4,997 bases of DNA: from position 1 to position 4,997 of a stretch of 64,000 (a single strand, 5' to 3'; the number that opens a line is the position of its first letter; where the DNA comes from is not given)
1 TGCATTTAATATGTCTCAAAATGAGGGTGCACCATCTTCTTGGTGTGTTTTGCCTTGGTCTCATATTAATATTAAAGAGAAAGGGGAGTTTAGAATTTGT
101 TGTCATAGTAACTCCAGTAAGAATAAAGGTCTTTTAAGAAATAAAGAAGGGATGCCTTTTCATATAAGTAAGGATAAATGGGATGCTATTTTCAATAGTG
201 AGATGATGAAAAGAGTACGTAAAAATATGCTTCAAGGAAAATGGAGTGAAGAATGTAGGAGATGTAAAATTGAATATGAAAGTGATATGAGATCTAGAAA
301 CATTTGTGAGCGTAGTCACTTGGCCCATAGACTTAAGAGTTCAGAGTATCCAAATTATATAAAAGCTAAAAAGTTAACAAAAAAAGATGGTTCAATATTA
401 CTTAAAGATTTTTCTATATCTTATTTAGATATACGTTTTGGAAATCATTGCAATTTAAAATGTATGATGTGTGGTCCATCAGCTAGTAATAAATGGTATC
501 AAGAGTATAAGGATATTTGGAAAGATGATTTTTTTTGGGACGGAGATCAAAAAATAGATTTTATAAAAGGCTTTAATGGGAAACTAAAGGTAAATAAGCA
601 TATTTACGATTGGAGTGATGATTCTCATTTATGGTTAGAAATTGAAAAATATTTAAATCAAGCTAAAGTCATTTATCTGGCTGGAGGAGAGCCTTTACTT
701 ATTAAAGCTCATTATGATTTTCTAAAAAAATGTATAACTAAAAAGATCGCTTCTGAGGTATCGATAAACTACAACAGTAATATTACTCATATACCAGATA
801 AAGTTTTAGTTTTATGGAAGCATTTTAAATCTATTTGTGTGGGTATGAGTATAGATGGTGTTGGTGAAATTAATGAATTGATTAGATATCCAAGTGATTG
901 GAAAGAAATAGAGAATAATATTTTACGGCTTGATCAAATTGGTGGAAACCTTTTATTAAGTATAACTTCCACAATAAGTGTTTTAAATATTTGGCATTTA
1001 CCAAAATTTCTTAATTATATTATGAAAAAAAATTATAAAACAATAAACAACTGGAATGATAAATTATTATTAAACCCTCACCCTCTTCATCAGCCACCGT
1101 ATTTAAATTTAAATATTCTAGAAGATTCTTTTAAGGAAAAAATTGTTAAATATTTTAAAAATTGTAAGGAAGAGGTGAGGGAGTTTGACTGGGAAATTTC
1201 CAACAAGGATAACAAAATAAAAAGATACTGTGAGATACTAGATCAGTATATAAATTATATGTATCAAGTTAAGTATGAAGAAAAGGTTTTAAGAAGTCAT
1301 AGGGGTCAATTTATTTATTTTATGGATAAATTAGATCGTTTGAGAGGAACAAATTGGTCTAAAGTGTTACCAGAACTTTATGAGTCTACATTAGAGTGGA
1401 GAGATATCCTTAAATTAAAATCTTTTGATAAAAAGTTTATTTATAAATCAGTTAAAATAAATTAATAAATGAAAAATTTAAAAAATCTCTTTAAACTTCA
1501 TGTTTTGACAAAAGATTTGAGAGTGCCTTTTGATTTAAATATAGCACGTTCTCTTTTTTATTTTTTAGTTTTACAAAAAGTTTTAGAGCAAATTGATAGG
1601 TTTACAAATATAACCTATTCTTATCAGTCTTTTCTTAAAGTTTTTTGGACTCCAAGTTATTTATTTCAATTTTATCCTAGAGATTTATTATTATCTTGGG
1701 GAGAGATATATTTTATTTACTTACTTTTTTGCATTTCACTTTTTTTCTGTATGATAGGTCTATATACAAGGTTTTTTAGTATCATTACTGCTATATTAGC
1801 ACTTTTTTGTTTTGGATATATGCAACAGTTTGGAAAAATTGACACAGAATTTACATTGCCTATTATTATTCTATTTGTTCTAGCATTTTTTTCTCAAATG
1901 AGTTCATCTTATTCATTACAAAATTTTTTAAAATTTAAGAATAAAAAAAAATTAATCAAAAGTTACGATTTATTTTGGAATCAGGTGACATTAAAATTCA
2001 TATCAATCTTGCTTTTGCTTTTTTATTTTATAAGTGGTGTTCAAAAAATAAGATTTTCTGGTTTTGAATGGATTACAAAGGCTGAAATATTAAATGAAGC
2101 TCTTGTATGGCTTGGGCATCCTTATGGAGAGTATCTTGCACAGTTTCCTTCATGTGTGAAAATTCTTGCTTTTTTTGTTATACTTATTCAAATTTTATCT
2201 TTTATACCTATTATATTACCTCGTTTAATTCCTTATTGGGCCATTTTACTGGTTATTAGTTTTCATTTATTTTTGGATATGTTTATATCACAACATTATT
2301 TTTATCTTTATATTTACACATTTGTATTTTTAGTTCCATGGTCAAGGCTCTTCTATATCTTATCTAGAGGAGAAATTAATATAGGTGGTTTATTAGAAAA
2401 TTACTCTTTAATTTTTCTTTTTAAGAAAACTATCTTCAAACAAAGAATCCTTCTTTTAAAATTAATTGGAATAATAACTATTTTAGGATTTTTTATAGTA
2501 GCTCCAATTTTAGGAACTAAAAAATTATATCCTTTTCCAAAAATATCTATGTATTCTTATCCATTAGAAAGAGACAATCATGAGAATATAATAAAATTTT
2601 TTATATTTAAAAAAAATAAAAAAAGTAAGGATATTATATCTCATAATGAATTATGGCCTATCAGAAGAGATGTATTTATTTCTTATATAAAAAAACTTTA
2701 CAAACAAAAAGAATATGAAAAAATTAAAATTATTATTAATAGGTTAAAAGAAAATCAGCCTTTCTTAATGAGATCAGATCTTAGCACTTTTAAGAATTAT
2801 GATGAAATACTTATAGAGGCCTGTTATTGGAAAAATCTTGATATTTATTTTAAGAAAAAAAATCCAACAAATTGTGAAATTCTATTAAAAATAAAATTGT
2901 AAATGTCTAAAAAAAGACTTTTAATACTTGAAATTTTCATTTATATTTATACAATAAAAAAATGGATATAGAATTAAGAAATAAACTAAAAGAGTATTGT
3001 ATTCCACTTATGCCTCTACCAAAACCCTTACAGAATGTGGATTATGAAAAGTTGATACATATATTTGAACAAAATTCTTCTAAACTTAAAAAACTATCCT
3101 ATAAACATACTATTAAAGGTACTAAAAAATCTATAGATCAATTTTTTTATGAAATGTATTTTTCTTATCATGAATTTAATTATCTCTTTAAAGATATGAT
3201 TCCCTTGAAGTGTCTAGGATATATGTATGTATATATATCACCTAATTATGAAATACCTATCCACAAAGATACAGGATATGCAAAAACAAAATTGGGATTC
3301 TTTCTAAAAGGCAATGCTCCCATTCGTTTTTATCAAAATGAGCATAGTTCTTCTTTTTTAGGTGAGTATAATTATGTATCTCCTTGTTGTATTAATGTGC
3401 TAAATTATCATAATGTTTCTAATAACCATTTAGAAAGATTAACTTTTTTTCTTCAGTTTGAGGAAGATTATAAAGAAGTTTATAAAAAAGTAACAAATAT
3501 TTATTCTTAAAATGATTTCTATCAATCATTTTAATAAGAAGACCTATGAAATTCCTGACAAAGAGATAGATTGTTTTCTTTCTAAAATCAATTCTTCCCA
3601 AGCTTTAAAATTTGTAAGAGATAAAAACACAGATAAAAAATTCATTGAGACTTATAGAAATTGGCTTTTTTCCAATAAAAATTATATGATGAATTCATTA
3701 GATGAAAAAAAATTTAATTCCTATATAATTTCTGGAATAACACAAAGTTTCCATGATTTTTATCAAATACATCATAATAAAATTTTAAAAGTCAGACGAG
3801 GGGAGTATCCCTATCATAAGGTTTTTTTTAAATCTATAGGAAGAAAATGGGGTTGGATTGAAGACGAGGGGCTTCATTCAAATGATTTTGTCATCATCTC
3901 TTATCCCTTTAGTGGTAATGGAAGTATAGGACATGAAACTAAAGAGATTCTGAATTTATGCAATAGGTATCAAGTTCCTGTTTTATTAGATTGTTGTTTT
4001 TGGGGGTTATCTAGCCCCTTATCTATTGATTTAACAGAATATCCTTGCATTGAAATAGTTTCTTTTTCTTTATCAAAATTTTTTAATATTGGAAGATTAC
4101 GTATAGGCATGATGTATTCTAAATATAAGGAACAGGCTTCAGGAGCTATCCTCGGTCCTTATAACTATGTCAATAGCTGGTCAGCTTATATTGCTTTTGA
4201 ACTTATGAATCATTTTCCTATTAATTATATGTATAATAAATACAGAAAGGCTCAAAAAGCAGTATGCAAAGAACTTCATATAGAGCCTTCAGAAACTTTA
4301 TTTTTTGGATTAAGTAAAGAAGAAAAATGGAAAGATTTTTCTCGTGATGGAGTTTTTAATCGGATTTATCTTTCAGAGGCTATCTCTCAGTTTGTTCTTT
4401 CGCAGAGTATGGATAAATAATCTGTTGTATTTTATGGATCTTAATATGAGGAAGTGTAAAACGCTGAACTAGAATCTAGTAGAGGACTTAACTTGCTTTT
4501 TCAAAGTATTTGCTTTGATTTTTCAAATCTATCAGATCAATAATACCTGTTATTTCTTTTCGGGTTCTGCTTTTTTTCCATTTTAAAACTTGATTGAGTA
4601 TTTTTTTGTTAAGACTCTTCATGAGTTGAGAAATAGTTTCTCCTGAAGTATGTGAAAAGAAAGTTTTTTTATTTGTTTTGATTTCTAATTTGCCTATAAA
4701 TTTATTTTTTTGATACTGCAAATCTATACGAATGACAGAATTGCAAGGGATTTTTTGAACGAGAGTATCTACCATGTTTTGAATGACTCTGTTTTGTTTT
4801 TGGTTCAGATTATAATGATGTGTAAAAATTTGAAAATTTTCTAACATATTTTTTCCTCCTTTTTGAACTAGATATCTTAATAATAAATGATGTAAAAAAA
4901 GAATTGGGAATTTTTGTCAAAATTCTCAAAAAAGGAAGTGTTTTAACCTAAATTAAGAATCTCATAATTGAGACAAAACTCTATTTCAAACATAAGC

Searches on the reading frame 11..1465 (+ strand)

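Call 20: search_protein_families(library=ncbifam, proteins=[window:11-1465:+])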
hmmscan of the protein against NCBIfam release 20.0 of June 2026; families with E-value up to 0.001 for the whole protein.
window:11-1465:+ (484 aa): 6 families
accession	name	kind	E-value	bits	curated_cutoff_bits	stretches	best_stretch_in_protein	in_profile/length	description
NF033640.1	N_Twi_rSAM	subfamily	1.9e-100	336.8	170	1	9-458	2-396/398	twitch domain-containing radical SAM protein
NF047865.1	rSAM_PapB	equivalog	1.3e-05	24.6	340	1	220-346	56-184/330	PapB family radical SAM/SPASM ranthipeptide maturase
TIGR04403.1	rSAM_skfB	equivalog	2e-05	23.6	300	0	206-319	136-248/402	sporulation killing factor system radical SAM maturase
TIGR04054.1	rSAM_NirJ1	equivalog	2.5e-05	23.1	650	1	219-293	84-154/387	putative heme d1 biosynthesis radical SAM protein NirJ1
TIGR04051.1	rSAM_NirJ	equivalog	0.00037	19.6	515.45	0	217-338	48-164/354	heme d1 biosynthesis radical SAM protein NirJ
TIGR04546.1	rSAM_ahbC_deAc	equivalog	0.00096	18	650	0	217-340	85-203/390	12,18-didecarboxysiroheme deacetylase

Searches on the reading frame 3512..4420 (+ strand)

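Call 20: search_protein_families(library=ncbifam, proteins=[window:3512-4420:+])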
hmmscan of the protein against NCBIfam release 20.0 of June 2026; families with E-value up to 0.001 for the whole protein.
window:3512-4420:+ (302 aa): 0 families

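Call 38: search_protein_families(library=pfam, max_evalue=0.01, proteins=[window:3512-4420:+])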
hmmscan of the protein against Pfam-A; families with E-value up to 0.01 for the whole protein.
window:3512-4420:+ (302 aa): 1 family
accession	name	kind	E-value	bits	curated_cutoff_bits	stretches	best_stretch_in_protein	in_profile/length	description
PF00155.27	Aminotran_1_2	-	0.00042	20.1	19.7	1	125-205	148-235/361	Aminotransferase class I and II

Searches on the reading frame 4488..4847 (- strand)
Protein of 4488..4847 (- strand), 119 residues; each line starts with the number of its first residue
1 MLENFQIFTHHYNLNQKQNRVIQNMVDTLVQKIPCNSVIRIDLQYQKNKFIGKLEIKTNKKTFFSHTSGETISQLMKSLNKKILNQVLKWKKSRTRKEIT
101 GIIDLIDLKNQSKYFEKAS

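Call 15: search_protein_families(library=pfam, proteins=[window:4488-4847:-])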
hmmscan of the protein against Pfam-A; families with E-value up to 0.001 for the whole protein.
window:4488-4847:- (119 aa): 0 families

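Call 76: find_encoding_contigs(protein=window:4488-4847:-, flank=10000, max_places=6)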
Protein window:4488-4847:- (119 aa): 1 contig read that carries it; 1 place shown.
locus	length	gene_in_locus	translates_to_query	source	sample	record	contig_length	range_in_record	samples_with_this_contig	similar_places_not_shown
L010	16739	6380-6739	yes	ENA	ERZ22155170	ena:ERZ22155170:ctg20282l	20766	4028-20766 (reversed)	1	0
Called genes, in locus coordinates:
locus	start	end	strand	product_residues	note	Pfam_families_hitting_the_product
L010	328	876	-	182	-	-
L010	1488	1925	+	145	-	-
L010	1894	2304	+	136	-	-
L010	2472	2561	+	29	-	PF00216:Bac_DNA_binding (weak)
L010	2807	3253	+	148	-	-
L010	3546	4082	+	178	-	PF02405:MlaE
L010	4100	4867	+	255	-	PF00005:ABC_tran, PF13304:AAA_21 (weak)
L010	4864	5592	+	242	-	PF02470:MlaD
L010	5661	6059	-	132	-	PF05258:DciA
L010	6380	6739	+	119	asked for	-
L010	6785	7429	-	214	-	PF05118:Asp_Arg_Hydrox (weak)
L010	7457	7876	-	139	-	-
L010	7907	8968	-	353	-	PF00478:IMPDH, PF04131:NanE (weak), PF01070:FMN_dh, PF01645:Glu_synthase (weak)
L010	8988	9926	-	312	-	PF01156:IU_nuc_hydro (faint)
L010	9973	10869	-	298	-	-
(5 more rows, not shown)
